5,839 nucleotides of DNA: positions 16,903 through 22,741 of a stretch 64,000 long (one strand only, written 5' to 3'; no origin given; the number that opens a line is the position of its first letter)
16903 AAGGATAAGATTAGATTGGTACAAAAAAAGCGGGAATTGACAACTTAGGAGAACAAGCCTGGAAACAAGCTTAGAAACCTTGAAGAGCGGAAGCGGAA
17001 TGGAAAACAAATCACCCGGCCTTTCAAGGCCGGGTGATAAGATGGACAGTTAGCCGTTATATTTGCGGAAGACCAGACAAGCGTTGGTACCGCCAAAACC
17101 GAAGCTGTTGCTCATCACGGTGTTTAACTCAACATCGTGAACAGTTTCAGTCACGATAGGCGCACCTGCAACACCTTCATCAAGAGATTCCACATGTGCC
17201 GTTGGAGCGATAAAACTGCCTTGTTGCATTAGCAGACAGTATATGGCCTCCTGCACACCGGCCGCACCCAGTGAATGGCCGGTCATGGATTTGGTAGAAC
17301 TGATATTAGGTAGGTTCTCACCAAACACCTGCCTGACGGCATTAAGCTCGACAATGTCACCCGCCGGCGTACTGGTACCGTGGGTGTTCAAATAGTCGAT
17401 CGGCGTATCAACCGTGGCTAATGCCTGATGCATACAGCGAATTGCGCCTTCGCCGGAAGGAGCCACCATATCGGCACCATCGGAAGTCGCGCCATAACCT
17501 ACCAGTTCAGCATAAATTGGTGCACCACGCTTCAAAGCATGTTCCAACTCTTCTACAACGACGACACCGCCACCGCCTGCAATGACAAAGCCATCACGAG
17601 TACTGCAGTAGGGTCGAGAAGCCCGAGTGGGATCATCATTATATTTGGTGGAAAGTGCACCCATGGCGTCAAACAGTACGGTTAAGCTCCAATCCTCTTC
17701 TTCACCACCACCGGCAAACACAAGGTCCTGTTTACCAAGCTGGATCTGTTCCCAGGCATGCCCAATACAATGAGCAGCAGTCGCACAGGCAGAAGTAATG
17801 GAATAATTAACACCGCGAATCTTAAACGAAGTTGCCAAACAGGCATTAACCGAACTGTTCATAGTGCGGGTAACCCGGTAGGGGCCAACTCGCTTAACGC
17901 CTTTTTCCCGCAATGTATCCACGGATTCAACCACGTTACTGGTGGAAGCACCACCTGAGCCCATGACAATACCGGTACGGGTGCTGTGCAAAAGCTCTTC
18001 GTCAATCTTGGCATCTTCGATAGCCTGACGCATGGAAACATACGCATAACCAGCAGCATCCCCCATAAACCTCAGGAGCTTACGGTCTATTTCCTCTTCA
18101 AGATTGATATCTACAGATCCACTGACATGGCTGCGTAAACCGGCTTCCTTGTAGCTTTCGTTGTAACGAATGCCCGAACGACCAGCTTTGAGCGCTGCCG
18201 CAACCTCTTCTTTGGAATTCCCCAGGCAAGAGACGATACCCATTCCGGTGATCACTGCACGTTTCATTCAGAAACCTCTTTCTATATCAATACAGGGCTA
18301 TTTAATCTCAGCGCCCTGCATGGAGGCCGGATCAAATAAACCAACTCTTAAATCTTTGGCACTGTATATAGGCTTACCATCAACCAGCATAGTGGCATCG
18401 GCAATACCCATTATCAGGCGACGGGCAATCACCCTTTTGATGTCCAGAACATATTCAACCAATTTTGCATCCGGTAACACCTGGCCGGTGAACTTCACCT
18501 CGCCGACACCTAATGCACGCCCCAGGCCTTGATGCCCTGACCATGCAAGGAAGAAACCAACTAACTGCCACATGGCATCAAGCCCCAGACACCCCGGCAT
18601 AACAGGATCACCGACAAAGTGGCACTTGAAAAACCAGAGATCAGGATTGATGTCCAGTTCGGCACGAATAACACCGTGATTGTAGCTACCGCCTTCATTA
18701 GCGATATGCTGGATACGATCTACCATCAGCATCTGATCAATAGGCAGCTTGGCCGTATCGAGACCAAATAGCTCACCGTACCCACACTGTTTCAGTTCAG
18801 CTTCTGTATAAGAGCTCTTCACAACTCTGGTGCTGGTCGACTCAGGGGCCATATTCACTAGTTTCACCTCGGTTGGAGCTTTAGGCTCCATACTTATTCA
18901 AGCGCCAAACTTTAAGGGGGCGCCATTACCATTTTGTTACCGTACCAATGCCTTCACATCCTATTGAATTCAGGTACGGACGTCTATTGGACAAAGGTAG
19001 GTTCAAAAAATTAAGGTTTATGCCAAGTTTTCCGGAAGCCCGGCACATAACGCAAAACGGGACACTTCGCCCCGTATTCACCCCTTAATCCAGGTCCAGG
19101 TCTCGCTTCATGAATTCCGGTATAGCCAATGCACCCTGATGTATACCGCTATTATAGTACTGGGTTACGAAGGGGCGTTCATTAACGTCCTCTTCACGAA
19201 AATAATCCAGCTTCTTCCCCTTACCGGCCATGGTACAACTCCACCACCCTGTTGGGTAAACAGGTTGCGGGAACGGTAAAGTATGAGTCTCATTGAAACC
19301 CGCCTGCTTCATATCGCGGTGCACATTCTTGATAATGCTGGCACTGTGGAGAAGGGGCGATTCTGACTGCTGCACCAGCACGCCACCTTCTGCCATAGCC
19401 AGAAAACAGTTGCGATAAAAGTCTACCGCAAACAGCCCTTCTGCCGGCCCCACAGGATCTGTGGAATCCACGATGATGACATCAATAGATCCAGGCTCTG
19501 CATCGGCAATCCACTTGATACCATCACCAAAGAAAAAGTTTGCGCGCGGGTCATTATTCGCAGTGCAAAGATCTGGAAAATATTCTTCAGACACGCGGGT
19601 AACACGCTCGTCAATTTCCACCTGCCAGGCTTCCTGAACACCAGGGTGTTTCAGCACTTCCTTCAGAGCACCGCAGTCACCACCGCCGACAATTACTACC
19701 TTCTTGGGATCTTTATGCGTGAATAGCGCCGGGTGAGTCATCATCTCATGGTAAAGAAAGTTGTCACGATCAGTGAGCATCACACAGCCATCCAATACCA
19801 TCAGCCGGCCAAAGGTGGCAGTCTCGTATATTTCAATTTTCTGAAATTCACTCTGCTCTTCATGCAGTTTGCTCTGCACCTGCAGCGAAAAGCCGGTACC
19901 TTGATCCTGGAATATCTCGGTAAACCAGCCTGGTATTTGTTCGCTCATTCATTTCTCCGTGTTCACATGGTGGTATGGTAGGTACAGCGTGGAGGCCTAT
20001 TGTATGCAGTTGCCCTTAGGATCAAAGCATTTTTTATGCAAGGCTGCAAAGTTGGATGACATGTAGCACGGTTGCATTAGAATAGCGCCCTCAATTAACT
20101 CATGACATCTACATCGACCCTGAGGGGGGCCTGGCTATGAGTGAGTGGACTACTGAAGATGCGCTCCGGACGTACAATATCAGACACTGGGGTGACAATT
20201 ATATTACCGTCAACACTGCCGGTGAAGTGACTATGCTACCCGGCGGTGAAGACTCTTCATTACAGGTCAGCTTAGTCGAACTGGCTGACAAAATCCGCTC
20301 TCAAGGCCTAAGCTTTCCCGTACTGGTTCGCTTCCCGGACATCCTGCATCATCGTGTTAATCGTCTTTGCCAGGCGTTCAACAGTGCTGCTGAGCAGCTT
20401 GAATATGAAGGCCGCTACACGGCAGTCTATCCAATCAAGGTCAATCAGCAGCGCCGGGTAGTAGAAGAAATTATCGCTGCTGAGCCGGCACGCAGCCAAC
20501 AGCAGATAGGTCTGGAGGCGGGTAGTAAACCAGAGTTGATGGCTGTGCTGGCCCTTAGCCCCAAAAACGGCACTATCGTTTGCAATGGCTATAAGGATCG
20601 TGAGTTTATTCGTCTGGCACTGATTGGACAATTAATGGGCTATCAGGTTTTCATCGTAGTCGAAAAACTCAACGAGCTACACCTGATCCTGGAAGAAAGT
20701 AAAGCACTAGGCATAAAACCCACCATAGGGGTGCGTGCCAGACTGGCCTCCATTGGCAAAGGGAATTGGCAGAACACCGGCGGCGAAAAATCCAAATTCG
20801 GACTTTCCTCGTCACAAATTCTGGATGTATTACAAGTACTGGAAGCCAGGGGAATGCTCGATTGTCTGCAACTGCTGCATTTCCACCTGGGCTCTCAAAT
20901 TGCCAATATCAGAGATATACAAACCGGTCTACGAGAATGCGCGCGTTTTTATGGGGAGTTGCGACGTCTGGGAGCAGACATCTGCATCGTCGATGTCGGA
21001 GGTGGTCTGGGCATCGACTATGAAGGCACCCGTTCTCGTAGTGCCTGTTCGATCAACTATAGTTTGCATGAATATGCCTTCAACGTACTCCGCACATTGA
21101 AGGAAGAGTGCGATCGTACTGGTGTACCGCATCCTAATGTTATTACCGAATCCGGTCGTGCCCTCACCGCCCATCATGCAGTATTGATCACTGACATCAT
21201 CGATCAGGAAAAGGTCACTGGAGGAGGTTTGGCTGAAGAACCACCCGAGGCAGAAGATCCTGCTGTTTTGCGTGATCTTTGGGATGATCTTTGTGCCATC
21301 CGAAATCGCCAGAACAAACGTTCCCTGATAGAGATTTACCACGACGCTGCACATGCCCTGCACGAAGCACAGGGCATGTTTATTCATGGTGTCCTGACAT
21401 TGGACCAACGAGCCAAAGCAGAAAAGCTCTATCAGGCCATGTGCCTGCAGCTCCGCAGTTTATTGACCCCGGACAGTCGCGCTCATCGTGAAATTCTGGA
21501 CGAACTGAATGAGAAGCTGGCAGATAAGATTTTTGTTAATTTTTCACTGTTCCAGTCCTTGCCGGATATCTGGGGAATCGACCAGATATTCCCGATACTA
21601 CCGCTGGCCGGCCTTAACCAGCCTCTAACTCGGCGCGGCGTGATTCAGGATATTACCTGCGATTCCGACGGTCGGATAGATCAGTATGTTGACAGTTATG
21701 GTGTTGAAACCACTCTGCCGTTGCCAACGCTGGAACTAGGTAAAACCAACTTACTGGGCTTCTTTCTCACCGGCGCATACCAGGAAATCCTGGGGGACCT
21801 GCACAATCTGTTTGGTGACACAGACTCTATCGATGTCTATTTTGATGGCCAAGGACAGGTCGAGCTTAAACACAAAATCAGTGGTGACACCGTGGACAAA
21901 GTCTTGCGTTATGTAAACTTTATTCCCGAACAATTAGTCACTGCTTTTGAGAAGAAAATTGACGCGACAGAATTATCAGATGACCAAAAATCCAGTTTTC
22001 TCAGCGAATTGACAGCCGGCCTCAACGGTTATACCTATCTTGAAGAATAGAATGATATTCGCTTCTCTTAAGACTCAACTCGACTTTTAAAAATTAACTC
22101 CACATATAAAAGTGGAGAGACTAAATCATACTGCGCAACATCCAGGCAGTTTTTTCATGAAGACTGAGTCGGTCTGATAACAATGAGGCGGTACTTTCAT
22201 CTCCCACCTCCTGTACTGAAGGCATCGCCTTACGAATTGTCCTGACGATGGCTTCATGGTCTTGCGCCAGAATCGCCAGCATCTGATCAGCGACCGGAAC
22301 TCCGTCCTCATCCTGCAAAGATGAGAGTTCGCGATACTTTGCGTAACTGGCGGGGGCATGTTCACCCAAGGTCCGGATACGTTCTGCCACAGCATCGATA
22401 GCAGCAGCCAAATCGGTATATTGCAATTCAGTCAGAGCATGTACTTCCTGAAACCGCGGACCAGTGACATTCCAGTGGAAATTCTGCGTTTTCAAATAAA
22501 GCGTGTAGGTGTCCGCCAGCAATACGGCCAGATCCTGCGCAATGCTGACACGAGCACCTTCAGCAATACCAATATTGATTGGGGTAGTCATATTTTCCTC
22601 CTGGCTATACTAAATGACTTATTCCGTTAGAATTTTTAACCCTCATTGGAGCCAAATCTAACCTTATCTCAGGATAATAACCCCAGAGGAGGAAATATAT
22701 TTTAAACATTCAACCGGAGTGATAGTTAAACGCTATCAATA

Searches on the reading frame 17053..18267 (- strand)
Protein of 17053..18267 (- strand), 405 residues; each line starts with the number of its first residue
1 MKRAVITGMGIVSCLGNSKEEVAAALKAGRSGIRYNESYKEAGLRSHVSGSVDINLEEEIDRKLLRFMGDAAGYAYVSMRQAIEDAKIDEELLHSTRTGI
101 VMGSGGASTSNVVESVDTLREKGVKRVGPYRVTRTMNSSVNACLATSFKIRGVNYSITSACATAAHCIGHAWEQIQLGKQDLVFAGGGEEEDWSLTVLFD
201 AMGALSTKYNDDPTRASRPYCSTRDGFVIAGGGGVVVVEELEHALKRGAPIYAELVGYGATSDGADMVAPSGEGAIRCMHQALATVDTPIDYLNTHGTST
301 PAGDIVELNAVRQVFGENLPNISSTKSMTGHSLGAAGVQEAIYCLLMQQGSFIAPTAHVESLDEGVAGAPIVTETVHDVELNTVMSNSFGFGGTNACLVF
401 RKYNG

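Call 47: search_protein_families(library=pfam, proteins=[window:17053-18267:-], max_evalue=0.0001)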
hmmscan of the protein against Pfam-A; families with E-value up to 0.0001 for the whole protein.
window:17053-18267:- (405 aa): 2 families
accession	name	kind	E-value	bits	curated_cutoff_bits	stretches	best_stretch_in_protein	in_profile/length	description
PF00109.32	ketoacyl-synt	-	1.6e-41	143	20.8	1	2-244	2-252/252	Beta-ketoacyl synthase, N-terminal domain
PF02801.28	Ketoacyl-synt_C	-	2.3e-30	105.5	20.8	1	252-360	1-119/119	Beta-ketoacyl synthase, C-terminal domain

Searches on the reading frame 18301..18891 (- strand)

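Call 47: search_protein_families(library=pfam, proteins=[window:18301-18891:-], max_evalue=0.0001)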
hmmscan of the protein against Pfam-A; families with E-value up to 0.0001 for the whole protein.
window:18301-18891:- (197 aa): 1 family
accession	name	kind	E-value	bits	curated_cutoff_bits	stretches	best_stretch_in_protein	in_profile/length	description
PF07977.19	FabA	-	1.4e-47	161.3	23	1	49-179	1-138/138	FabA-like domain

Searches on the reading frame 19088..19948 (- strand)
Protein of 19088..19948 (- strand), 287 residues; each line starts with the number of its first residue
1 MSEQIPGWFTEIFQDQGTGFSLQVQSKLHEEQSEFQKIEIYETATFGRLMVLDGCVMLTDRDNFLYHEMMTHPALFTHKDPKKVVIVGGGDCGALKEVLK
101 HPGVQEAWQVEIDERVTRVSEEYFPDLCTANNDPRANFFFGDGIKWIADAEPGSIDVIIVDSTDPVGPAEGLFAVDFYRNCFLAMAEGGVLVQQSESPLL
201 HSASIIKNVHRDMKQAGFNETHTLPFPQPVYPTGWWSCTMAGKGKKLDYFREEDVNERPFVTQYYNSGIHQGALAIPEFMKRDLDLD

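Call 47: search_protein_families(library=pfam, proteins=[window:19088-19948:-], max_evalue=0.0001)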
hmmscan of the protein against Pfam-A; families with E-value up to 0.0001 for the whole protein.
window:19088-19948:- (287 aa): 2 families
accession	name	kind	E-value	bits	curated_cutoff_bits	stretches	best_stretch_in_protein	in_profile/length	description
PF01564.23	Spermine_synth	-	3e-52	177.3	22.9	1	64-244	2-179/186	Spermine/spermidine synthase domain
PF17284.7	Spermine_synt_N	-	6.8e-19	68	22.1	1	7-59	1-52/53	Spermidine synthase tetramerisation domain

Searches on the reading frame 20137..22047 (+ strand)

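Call 47: search_protein_families(library=pfam, proteins=[window:20137-22047:+], max_evalue=0.0001)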
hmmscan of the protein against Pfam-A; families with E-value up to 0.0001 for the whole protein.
window:20137-22047:+ (637 aa): 3 families
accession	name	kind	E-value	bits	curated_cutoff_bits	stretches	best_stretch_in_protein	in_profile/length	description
PF02784.22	Orn_Arg_deC_N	-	5.5e-40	137.7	23.4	1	78-345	5-247/247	Pyridoxal-dependent decarboxylase, pyridoxal binding domain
PF17810.6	Arg_decarb_HB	-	1.4e-27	96.2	23.3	1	372-458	2-84/84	Arginine decarboxylase helical bundle domain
PF17944.6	Arg_decarbox_C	-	6.1e-16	59.1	23.3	1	586-635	1-51/51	Arginine decarboxylase C-terminal helical extension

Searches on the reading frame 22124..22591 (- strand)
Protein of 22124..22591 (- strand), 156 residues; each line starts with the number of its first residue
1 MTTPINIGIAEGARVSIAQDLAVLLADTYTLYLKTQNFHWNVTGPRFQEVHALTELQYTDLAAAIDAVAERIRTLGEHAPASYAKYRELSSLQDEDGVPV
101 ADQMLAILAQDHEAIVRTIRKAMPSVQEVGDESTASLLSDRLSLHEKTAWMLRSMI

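Call 47: search_protein_families(library=pfam, proteins=[window:22124-22591:-], max_evalue=0.0001)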
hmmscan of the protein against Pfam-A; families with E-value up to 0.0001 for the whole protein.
window:22124-22591:- (156 aa): 1 family
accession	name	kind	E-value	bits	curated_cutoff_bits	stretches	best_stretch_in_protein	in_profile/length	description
PF00210.30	Ferritin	-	3.3e-24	85.9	24.5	1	21-155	4-135/142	Ferritin-like domain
